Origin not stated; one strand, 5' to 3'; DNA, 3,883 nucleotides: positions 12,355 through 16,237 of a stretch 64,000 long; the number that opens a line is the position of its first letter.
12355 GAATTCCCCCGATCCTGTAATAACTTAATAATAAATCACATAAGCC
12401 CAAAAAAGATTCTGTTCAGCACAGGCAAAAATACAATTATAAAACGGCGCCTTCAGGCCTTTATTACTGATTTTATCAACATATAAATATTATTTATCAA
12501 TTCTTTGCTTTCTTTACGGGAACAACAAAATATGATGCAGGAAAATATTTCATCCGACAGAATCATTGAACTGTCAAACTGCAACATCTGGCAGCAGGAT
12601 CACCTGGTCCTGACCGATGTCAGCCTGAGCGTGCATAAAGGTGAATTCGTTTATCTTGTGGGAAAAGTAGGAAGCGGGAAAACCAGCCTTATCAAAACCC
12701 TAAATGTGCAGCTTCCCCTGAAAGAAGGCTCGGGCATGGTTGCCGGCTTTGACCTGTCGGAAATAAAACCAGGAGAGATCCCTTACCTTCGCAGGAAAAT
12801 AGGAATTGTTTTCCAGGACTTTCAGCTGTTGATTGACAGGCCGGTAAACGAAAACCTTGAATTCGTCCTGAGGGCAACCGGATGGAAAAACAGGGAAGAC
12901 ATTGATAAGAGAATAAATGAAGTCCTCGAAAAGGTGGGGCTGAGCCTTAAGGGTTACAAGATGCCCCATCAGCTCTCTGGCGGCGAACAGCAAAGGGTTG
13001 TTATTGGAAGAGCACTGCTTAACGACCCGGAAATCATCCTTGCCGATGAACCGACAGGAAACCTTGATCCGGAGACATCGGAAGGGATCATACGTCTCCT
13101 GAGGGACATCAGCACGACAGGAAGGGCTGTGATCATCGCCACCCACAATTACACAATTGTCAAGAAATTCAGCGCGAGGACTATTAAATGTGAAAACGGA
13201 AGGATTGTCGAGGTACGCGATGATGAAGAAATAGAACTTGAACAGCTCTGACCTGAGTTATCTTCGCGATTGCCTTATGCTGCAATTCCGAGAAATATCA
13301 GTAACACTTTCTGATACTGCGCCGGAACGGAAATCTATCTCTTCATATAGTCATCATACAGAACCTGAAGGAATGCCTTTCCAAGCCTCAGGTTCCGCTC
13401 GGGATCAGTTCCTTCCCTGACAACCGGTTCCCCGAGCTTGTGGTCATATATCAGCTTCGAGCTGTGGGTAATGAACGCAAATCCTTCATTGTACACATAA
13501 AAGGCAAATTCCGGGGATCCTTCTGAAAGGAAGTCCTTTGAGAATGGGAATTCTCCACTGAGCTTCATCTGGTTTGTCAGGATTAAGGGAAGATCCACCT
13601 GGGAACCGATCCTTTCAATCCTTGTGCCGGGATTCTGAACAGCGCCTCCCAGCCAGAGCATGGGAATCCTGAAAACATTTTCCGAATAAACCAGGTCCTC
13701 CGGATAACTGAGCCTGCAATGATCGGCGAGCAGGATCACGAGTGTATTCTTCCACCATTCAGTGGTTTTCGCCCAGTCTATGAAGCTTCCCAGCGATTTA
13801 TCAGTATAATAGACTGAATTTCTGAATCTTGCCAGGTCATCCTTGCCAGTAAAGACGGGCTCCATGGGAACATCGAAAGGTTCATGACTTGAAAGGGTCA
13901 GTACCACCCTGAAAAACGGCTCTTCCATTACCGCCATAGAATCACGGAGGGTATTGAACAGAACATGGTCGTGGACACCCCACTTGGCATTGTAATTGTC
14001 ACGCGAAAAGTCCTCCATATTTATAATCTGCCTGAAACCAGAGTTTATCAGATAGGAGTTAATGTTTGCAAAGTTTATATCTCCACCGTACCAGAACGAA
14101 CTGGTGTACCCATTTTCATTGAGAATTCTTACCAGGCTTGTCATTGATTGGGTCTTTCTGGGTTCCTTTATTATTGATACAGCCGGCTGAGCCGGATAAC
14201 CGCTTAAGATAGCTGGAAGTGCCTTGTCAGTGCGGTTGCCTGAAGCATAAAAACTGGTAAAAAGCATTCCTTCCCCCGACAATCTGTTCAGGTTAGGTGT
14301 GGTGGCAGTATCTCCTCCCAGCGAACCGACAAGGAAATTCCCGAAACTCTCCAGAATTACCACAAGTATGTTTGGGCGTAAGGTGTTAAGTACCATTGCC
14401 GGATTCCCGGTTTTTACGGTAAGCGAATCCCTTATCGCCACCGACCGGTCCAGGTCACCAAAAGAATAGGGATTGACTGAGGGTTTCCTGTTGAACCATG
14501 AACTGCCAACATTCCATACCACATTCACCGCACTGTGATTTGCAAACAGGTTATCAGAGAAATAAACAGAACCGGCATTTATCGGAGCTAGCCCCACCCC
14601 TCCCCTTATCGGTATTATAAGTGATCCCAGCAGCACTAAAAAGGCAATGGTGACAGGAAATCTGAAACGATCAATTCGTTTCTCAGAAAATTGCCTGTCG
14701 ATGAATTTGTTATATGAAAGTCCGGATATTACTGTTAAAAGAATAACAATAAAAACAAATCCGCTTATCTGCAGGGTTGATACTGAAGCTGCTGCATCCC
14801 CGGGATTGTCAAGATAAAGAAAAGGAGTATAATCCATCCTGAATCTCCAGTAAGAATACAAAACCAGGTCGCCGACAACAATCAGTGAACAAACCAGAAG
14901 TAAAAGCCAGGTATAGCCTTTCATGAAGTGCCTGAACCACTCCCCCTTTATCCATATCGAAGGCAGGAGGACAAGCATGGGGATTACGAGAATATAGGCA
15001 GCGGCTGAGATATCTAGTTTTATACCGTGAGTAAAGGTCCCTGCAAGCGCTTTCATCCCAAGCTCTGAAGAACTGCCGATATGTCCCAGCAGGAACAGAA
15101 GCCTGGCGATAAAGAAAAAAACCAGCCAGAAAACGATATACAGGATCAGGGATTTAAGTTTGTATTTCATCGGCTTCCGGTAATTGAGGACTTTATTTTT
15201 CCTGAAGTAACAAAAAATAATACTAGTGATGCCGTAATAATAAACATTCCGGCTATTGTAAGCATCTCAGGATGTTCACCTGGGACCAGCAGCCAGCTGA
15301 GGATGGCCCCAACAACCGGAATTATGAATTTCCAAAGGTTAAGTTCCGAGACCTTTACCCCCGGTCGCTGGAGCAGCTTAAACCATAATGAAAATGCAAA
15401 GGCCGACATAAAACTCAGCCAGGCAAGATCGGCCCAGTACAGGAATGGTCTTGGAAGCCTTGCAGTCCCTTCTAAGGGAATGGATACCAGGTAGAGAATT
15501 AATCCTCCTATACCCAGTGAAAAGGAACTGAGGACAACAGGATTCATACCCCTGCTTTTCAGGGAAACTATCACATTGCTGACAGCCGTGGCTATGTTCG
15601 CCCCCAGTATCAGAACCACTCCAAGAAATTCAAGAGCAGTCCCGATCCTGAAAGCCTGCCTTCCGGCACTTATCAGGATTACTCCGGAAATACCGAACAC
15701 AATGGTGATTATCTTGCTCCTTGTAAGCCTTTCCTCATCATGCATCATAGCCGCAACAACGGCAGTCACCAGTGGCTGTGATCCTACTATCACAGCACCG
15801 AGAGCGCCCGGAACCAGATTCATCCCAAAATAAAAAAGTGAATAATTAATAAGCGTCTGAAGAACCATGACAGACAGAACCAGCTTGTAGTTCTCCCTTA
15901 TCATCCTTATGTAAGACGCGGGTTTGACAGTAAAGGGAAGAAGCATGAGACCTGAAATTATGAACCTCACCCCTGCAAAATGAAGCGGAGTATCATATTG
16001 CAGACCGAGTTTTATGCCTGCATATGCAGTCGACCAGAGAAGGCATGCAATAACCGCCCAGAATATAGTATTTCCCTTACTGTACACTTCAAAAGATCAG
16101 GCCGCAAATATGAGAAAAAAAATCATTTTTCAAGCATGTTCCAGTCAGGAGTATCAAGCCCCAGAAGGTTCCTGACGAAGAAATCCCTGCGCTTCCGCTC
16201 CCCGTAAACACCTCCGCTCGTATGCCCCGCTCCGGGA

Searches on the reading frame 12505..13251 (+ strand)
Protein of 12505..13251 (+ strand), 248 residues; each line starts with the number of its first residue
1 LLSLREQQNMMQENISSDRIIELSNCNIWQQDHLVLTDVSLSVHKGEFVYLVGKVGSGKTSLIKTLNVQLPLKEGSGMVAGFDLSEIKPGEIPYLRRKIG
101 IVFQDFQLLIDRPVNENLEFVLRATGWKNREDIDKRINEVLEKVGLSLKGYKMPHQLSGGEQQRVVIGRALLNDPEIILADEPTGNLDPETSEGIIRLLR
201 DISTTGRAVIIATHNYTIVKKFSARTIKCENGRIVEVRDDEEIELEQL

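Call 52: search_protein_families(library=pfam, proteins=[window:12505-13251:+], max_evalue=0.00001)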
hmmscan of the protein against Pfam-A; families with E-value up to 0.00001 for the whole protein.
window:12505-13251:+ (248 aa): 2 families
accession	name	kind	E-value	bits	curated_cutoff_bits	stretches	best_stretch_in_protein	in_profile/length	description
PF00005.33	ABC_tran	-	2.8e-29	102.9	25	1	36-184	1-136/137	ABC transporter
PF13304.12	AAA_21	-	1.3e-08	35.8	27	0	156-219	237-303/304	AAA domain, putative AbiEii toxin, Type IV TA system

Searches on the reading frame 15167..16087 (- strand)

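Call 7: search_protein_families(library=pfam, proteins=[window:15167-16087:-])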
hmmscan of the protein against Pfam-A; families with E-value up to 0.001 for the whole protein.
window:15167-16087:- (306 aa): 1 family
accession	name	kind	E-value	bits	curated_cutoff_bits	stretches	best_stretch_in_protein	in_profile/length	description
PF00892.27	EamA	-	2.8e-29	102.5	28.2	2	7-140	3-134/135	EamA-like transporter family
